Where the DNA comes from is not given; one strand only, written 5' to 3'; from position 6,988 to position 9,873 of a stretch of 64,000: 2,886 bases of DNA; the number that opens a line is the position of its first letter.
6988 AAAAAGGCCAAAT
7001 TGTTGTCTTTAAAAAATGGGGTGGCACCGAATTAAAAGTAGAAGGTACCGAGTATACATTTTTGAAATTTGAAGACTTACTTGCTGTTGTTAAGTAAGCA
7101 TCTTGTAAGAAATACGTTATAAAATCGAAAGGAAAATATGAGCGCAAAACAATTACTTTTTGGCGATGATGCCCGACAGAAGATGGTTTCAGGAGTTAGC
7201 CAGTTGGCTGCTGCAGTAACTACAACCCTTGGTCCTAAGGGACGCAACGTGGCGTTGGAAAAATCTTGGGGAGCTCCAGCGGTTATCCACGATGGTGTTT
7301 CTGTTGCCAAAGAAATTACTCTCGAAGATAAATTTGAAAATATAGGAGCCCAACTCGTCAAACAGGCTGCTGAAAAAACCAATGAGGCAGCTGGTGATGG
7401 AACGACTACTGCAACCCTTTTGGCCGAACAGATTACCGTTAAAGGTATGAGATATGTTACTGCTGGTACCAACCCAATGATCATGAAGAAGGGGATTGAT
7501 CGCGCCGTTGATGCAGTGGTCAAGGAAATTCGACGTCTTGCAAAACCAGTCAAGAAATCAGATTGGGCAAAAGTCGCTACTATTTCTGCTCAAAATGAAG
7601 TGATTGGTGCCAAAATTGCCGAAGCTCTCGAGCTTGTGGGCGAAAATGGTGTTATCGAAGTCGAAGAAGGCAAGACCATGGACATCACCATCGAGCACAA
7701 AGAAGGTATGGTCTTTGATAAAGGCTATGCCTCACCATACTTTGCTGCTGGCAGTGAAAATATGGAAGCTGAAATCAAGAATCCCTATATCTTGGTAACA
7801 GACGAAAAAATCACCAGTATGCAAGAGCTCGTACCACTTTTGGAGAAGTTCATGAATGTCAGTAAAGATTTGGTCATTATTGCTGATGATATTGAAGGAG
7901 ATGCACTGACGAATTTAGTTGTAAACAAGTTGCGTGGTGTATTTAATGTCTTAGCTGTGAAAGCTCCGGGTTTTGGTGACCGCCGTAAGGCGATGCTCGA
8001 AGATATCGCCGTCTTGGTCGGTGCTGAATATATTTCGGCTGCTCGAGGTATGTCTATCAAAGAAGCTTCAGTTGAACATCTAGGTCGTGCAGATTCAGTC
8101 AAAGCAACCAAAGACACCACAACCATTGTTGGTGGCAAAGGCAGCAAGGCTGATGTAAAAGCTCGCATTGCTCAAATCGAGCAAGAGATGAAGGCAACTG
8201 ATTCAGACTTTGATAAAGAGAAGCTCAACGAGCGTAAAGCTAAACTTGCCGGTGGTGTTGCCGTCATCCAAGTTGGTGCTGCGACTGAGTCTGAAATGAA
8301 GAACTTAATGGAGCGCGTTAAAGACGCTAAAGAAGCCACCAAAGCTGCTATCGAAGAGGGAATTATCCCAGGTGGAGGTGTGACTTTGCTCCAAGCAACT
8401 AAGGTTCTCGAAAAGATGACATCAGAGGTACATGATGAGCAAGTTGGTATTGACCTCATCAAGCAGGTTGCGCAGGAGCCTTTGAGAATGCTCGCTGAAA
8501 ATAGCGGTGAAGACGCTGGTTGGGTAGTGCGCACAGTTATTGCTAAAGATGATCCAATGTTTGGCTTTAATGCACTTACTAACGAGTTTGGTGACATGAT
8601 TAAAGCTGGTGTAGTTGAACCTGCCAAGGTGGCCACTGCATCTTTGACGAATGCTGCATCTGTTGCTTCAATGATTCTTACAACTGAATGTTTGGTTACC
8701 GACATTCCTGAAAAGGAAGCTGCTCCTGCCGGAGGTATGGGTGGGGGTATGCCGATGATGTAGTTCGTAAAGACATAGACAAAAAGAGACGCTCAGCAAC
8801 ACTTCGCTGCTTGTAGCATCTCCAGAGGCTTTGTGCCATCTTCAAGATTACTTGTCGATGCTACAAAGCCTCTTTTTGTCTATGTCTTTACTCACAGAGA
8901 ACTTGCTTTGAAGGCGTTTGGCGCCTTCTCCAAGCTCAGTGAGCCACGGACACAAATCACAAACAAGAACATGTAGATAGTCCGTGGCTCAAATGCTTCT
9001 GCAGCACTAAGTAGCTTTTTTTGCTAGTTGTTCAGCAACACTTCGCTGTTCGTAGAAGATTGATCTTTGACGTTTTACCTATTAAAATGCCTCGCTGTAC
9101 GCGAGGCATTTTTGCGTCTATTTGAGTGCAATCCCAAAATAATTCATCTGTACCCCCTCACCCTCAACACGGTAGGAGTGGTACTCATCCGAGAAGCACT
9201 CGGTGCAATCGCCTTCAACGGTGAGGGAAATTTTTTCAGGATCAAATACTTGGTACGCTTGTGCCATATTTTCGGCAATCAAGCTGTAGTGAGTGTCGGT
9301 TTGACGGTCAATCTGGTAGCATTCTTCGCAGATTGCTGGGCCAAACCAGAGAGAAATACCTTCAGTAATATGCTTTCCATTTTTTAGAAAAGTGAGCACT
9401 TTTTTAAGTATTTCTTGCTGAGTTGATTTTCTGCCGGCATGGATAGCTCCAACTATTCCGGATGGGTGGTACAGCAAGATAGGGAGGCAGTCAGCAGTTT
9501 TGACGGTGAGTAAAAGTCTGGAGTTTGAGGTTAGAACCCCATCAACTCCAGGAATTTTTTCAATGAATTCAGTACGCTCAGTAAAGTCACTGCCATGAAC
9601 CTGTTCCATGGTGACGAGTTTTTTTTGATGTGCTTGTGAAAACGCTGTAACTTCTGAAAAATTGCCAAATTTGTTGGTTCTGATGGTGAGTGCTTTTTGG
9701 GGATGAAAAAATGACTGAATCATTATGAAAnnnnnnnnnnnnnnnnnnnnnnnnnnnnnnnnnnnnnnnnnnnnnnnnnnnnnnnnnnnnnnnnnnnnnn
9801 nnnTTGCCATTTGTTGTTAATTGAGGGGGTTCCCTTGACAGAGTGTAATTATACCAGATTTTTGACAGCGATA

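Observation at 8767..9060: MITE-like element with perfect 22-bp terminal inverted repeats, plus extra hairpins and a 24-nt direct repeat, in the groEL-pgeF spacer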

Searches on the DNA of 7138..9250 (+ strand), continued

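Call 52: search_with_rna_model(model_id=R1, source=window, filters=off, max_evalue=10)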
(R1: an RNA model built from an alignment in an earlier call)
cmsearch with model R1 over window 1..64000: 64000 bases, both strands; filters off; matches with E-value up to 10: 16.
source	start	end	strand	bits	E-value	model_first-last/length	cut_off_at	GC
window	8764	8892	+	134.1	3e-37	1-128/128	no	0.42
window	8766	8894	-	30.2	3.2e-06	1-128/128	no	0.43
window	2516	2627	+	13.1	0.43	1-128/128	no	0.3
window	2523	2615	-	12.6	0.59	1-128/128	no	0.31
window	54100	54174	+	12.5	0.64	1-128/128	no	0.29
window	22116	22207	+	11.7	1.1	1-128/128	no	0.34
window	778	873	-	11.4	1.4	1-128/128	no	0.31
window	26502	26652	+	10.8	2.2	1-128/128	no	0.34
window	23159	23242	+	10.3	2.9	1-128/128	no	0.33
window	24171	24216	+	10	3.6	1-128/128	no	0.37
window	1226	1263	-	9.9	3.9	1-128/128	no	0.24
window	10849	10895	+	9.4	5.4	1-128/128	no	0.26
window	28299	28339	-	9.2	6.2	1-128/128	no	0.17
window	51508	51592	-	9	7.2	1-128/128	no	0.46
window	51657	51733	+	9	7.4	1-128/128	no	0.4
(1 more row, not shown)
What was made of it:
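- There is one hit in the 64-kb window with filters off (call 52).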

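Call 69: search_with_rna_model(model_id=R1, sources=[L126, L127, L128], max_evalue=0.001, show_alignments=2)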
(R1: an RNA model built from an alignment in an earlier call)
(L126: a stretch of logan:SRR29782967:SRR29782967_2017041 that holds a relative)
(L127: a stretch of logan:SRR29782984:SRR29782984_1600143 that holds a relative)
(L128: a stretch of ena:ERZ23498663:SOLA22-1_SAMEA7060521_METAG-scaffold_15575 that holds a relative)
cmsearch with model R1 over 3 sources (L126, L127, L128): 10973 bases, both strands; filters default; matches with E-value up to 0.001: 8.
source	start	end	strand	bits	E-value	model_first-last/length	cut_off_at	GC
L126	2100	2226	+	130.3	6.8e-37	1-128/128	no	0.46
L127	2104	2230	+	130.3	6.8e-37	1-128/128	no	0.46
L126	2227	2346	+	103.1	9.5e-29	1-128/128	no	0.47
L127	2231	2350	+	103.1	9.5e-29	1-128/128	no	0.47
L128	4262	4392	+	102.9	1.1e-28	1-128/128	no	0.41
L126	2102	2228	-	24.3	3.3e-05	1-128/128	no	0.47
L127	2106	2232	-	24.3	3.3e-05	1-128/128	no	0.47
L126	2282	2325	-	20.5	0.00046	64-107/128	no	0.5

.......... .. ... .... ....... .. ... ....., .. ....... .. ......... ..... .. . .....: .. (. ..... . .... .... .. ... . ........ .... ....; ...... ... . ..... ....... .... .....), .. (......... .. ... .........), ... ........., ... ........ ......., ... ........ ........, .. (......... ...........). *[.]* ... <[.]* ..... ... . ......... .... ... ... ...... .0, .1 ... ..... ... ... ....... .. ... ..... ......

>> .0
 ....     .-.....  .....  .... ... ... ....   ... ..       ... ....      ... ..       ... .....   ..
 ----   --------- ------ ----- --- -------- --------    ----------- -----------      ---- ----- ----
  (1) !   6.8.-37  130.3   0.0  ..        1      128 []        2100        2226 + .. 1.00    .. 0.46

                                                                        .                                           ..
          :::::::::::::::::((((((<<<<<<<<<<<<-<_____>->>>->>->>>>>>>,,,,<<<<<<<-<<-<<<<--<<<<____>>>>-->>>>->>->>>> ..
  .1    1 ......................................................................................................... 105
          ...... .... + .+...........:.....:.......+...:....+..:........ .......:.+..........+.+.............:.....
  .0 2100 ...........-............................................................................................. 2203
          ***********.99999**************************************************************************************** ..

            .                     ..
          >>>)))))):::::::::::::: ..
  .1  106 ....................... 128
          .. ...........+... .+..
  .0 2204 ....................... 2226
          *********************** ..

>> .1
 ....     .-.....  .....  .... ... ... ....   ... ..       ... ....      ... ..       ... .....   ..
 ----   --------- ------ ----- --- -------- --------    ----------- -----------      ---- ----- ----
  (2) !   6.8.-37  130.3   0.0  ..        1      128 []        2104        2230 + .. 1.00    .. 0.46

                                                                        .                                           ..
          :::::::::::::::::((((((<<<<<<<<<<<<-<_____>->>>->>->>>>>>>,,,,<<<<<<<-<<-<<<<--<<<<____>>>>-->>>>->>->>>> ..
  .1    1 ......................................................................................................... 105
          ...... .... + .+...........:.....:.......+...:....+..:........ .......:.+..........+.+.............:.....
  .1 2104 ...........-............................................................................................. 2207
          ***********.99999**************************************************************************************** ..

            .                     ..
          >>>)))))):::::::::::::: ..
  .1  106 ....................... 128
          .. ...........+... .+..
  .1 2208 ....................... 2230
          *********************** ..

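Call 72: search_with_rna_model(model_id=R1, sources=[window, L007, L008, L009, L011, L017, L119, L126], max_evalue=1e-8, make_alignment=true)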
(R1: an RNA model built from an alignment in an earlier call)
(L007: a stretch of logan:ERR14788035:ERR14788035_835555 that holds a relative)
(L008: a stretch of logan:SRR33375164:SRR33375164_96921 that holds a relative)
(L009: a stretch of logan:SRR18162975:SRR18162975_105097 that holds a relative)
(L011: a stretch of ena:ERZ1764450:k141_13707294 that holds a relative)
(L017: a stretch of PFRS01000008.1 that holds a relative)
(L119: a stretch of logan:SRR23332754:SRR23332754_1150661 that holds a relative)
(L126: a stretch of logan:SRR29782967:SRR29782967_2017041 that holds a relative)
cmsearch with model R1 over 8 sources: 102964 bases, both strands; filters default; matches with E-value up to 1e-8: 10.
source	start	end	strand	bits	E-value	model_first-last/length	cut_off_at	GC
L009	4630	4756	+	136.6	8.4e-38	1-128/128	no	0.49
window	8764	8892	+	134.1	4.7e-37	1-128/128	no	0.42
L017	4130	4257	+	133.3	8.3e-37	1-128/128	no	0.51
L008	4630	4759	+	131.6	2.6e-36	1-128/128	no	0.42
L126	2100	2226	+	130.3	6.4e-36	1-128/128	no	0.46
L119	2916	3043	+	122.2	1.7e-33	1-128/128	no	0.4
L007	4057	4185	+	110.8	4.4e-30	1-128/128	no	0.37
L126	2227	2346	+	103.1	8.9e-28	1-128/128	no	0.47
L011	4762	4892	+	102.9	1e-27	1-128/128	no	0.41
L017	4260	4379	+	96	1.1e-25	1-128/128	no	0.46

Alignment A6: 10 matches aligned to the model, 133 columns, each read 5' to 3' on its own strand. Consensus structure (alignment columns), stored with it:
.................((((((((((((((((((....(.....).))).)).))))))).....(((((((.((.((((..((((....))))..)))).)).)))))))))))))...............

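Call 78: search_rna_families(source=L126, start=2080, end=2420, threshold=evalue, max_evalue=10)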
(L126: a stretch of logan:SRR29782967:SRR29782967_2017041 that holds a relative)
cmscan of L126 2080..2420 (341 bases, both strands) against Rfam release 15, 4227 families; matches with E-value up to 10: 5.
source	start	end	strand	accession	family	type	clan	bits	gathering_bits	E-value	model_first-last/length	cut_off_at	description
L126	2282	2335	-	RF02822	Srn266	Gene; sRNA;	-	22.2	63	0.21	52-112/112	no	Streptococcus RNA 266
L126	2162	2262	-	RF02822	Srn266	Gene; sRNA;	-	16.9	63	2.6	1-112/112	no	Streptococcus RNA 266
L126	2105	2223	-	RF04094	MIR537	Gene; miRNA;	-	14.8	100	0.98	1-151/151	no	MIR537 microRNA precursor family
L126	2105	2223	-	RF03571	mir-734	Gene; miRNA;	-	14.8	100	5.4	1-93/93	no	mir-734 microRNA precursor family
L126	2097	2230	-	RF04160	MIR868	Gene; miRNA;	-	13.1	200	5.9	1-194/194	no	MIR868 microRNA precursor family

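Call 79: search_rna_families(source=L011, start=4600, end=4920, threshold=evalue, max_evalue=10)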
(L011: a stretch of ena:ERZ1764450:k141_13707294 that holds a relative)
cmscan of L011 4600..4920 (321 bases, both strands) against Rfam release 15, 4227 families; matches with E-value up to 10: 4.
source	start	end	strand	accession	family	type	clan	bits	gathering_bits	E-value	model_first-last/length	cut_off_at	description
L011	4778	4829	+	RF00688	MIR394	Gene; miRNA;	-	16.8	60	0.91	1-109/109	no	MIR394 microRNA precursor family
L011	4784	4823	+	RF00985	mir-640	Gene; miRNA;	-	16.7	96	1.1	1-89/89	no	mir-640 microRNA precursor family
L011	4632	4770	+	RF04130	MIR7996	Gene; miRNA;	-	16.2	119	1.7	1-190/190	no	MIR7996 microRNA precursor family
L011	4645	4672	-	RF01785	blv_FSE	Cis-reg; frameshift_element;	-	13.9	34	5.8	1-27/27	no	ribosomal frameshift site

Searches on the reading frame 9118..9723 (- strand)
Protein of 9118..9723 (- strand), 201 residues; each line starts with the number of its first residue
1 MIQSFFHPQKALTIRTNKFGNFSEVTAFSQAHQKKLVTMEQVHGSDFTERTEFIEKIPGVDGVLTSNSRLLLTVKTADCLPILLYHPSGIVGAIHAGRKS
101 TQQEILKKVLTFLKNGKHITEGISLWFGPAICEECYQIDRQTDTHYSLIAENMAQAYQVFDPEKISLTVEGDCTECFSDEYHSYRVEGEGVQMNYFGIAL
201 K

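Call 6: search_protein_families(library=pfam, proteins=[window:9118-9723:-])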
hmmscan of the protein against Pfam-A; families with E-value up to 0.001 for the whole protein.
window:9118-9723:- (201 aa): 1 family
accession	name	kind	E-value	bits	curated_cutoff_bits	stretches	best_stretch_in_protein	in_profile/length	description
PF02578.20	Cu-oxidase_4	-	1e-30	107.4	22.9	1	21-147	31-167/238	Multi-copper polyphenol oxidoreductase laccase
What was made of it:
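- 9118..9723 (-): pgeF/yfiH-like gene, convergent with groEL. It is the downstream neighbour in most element-bearing relatives. Pfam Cu-oxidase_4 E = 1e-30 (call 6).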
